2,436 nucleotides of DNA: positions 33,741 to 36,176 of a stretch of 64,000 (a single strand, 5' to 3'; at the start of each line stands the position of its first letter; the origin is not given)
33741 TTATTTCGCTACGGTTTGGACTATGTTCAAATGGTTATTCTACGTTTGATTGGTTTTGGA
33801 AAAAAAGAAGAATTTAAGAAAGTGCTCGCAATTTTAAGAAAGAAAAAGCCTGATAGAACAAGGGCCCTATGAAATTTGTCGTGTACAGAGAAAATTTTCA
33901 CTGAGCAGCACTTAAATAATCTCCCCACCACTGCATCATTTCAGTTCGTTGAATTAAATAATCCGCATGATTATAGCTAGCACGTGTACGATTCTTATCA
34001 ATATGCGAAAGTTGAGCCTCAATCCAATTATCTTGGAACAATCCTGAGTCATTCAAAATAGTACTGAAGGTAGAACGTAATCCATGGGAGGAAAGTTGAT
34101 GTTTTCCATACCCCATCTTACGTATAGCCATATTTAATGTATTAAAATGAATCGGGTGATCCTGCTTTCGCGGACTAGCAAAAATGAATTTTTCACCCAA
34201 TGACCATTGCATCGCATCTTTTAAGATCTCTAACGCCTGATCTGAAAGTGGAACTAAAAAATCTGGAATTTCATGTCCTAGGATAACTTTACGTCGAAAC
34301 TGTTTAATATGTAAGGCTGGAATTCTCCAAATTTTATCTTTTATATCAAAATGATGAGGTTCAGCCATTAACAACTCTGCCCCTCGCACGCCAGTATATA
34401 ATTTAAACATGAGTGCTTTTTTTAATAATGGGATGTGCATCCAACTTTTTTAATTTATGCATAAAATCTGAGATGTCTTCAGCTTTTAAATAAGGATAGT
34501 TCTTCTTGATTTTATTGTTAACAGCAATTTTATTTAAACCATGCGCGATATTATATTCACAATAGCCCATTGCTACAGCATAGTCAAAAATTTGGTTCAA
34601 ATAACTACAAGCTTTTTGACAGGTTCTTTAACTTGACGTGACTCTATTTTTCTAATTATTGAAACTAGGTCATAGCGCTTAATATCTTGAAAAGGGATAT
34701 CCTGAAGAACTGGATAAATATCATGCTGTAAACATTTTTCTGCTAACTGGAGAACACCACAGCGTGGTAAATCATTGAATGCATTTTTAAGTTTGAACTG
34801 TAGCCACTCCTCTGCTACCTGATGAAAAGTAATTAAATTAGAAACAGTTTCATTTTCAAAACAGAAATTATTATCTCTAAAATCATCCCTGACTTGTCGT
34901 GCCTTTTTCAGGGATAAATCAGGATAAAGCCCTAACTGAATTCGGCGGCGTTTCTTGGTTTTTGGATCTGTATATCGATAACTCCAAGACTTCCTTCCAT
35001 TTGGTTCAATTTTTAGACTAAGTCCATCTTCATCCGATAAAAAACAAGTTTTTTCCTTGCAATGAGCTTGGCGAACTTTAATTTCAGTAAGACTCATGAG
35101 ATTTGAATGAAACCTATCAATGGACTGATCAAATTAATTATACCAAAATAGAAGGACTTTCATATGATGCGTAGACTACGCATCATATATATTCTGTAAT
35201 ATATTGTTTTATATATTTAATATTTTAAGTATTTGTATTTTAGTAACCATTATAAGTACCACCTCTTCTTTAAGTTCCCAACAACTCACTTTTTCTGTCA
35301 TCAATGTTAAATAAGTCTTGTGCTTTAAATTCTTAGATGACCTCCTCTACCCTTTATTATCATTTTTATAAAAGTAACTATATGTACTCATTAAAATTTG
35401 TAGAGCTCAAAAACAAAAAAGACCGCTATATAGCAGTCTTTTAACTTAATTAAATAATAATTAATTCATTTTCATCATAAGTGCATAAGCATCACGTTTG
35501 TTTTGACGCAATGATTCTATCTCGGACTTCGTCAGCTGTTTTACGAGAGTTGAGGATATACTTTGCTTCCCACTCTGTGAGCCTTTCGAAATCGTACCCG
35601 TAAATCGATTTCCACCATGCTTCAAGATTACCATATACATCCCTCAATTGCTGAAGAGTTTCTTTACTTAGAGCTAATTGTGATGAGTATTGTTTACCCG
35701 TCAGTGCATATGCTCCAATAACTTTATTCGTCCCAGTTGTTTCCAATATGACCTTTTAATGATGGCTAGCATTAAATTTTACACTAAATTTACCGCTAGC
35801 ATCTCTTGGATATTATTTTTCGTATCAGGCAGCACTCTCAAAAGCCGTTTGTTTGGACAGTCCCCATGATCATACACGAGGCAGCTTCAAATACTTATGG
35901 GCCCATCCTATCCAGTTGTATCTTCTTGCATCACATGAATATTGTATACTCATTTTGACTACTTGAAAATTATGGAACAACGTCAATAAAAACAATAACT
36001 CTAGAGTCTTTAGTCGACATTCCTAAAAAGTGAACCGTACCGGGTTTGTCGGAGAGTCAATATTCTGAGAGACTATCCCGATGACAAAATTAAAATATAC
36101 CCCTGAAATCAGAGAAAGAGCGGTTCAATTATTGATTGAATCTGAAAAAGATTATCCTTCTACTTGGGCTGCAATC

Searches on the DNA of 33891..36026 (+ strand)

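Call 60: search_dna_similar(query=window:33891-36026:+, collection=plasmids, mode=near, max_rows=30)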
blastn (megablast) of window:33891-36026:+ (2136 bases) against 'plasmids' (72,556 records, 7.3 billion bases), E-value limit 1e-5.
Records with a match: 243; places in all: 253; records where one place covers at least 80% of the query: 66.
Best place of each record, by identity: >=99% 10; 95-99% 11; 90-95% 57; 80-90% 164; 60-80% 1.
By first word of the organism name: Acinetobacter 243.
By predicted mobility (MOB-suite, as given by PLSDB): mobilizable 188; non-mobilizable 53; conjugative 2.
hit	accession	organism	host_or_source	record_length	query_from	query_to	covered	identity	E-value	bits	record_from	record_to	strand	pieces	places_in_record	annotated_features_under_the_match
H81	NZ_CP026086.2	Acinetobacter pittii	Homo sapiens,Pure Culture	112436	1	2136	100%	99.8%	0e+0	3928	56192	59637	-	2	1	IS3 family transposase | tyrosine-type recombinase/integrase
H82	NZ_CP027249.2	Acinetobacter pittii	Homo sapiens,Pure Culture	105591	1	2136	100%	99.8%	0e+0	3921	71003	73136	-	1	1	tyrosine-type recombinase/integrase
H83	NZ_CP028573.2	Acinetobacter pittii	Homo sapiens,Pure Culture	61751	1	2136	100%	99.8%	0e+0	3921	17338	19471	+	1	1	tyrosine-type recombinase/integrase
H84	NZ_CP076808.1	Acinetobacter baumannii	Homo sapiens,peritoneal abcess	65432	1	2136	100%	99.8%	0e+0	3921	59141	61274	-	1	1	tyrosine-type recombinase/integrase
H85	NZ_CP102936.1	Acinetobacter sp. AOR07_HL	Homo sapiens,whole organism,oral sawb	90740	1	2136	100%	99.8%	0e+0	3921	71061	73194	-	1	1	tyrosine-type recombinase/integrase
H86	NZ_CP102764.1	Acinetobacter baumannii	Homo sapiens,blood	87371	1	2136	100%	99.8%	0e+0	3921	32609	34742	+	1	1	tyrosine-type recombinase/integrase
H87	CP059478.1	Acinetobacter baumannii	Homo sapiens,cell culture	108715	1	2136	100%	99.8%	0e+0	3921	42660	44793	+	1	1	tyrosine-type recombinase/integrase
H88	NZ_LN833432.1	Acinetobacter baumannii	Clinical sample, blood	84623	1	2136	100%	99.8%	0e+0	3921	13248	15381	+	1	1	tyrosine-type recombinase/integrase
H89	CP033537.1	Acinetobacter pittii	Homo sapiens,Bacterial culture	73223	1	2136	100%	99.4%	0e+0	3866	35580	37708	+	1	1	none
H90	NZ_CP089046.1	Acinetobacter ursingii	Homo sapiens,Genome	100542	4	2136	100%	91.6%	0e+0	2956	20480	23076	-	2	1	integrase arm-type DNA-binding domain-containing protein | hypothetical protein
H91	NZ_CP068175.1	Acinetobacter ursingii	-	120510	4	2136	100%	91.6%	0e+0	2951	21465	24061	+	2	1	integrase arm-type DNA-binding domain-containing protein | hypothetical protein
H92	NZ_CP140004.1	Acinetobacter johnsonii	-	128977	4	2136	100%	91.5%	0e+0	2960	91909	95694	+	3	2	integrase arm-type DNA-binding domain-containing protein | IS4-like element ISAba1 family transposase | hypothetical protein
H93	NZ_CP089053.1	Acinetobacter ursingii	Homo sapiens,Genome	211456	4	2136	100%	91.5%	0e+0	2951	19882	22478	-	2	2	integrase arm-type DNA-binding domain-containing protein | hypothetical protein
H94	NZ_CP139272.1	Acinetobacter pittii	Homo sapiens,tracheal aspirate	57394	4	2136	100%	91.5%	0e+0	2951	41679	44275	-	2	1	integrase arm-type DNA-binding domain-containing protein | hypothetical protein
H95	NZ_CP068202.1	Acinetobacter johnsonii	-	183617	4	2136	100%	91.5%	0e+0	2960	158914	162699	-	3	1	integrase arm-type DNA-binding domain-containing protein | IS4-like element ISAba33 family transposase | hypothetical protein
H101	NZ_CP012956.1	Acinetobacter baumannii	Homo sapiens,wound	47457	4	2136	100%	91.5%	0e+0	2945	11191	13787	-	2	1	integrase arm-type DNA-binding domain-containing protein | hypothetical protein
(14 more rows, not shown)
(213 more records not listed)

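Call 62: get_annotated_region(hit=H101, flank=7000)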
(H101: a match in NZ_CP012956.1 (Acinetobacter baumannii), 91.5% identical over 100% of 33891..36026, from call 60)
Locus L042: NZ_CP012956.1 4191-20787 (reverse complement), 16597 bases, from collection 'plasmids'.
description: Acinetobacter baumannii strain D36 plasmid pD36-4 clone GC1, complete sequence
organism: Acinetobacter baumannii (NCBI taxid 470)
taxonomy: Bacteria; Pseudomonadota; Gammaproteobacteria; Moraxellales; Moraxellaceae; Acinetobacter; Acinetobacter baumannii
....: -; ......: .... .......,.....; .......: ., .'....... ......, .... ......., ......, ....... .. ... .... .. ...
typing (MOB-suite, as given by PLSDB): non-mobilizable; replicon rep_cluster_1656
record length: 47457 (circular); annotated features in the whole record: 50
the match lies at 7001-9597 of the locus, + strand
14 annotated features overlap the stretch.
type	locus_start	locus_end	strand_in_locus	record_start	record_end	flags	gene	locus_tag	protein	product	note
CDS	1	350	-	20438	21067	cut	-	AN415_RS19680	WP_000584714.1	AAA family ATPase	-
CDS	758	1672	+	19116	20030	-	repM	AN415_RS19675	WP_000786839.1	replication initiation protein RepM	GO:0006270 - DNA replication initiation [Evidence IEA]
CDS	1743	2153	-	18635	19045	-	-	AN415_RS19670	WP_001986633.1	type I restriction enzyme endonuclease domain-containing protein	-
CDS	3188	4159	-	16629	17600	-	-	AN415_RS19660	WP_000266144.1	calcium/sodium antiporter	GO:0098662 - inorganic cation transmembrane transport [Evidence IEA]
CDS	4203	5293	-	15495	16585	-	-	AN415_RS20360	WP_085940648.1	IS4-like element ISAba1 family transposase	GO:0006313 - DNA transposition [Evidence IEA]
CDS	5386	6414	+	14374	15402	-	-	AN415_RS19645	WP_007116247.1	IS701 family transposase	-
CDS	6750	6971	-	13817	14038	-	-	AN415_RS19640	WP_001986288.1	hypothetical protein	-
CDS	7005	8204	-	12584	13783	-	-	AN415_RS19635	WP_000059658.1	integrase arm-type DNA-binding domain-containing protein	GO:0015074 - DNA integration [Evidence IEA]; GO:0006310 - DNA recombination [Evidence IEA]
CDS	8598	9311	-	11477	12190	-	-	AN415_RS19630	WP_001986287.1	hypothetical protein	-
CDS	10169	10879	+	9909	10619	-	-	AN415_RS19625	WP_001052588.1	hypothetical protein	-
CDS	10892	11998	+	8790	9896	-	-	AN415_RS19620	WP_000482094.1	ImmA/IrrE family metallo-endopeptidase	-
CDS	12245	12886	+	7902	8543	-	-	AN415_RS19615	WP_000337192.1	SOS response-associated peptidase family protein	GO:0006974 - DNA damage response [Evidence IEA]; GO:0018142 - protein-DNA covalent cross-linking [Evidence IEA]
CDS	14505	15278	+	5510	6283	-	istB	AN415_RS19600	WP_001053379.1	IS21-like element ISAba8 family helper ATPase IstB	-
CDS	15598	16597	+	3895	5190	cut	-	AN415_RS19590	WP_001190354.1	Y-family DNA polymerase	-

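Call 63: get_annotated_region(hit=H84, flank=7000)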
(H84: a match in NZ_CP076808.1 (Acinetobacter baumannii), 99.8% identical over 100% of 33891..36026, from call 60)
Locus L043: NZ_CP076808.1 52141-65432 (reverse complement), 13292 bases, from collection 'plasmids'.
description: Acinetobacter baumannii strain UC20804 plasmid p1UC20804, complete sequence
organism: Acinetobacter baumannii (NCBI taxid 470)
taxonomy: Bacteria; Pseudomonadota; Gammaproteobacteria; Moraxellales; Moraxellaceae; Acinetobacter; Acinetobacter baumannii
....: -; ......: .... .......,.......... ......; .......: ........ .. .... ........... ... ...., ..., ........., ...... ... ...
typing (MOB-suite, as given by PLSDB): conjugative; replicon rep_cluster_1218,rep_cluster_1481; relaxase MOBP; mating-pair formation MPF_T
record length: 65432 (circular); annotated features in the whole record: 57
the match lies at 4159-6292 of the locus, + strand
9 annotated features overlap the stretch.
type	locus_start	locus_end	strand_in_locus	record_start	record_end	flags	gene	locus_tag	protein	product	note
CDS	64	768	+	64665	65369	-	-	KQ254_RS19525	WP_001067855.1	IS6-like element IS26 family transposase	-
CDS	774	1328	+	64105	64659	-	-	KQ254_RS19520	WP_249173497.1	replication initiation protein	GO:0006270 - DNA replication initiation [Evidence IEA]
CDS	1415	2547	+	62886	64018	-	-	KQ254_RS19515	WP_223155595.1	IS3-like element ISAba14 family transposase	-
CDS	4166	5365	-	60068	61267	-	-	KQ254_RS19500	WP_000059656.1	tyrosine-type recombinase/integrase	GO:0015074 - DNA integration [Evidence IEA]; GO:0006310 - DNA recombination [Evidence IEA]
CDS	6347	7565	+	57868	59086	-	-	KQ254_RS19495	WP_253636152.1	IS3 family transposase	-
CDS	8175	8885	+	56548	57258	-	-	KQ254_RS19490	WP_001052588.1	hypothetical protein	-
CDS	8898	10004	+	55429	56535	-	-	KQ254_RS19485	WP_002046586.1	ImmA/IrrE family metallo-endopeptidase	-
CDS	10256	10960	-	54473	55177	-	-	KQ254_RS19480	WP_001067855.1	IS6-like element IS26 family transposase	-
CDS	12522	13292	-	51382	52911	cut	-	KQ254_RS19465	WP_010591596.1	MobA/MobL family protein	-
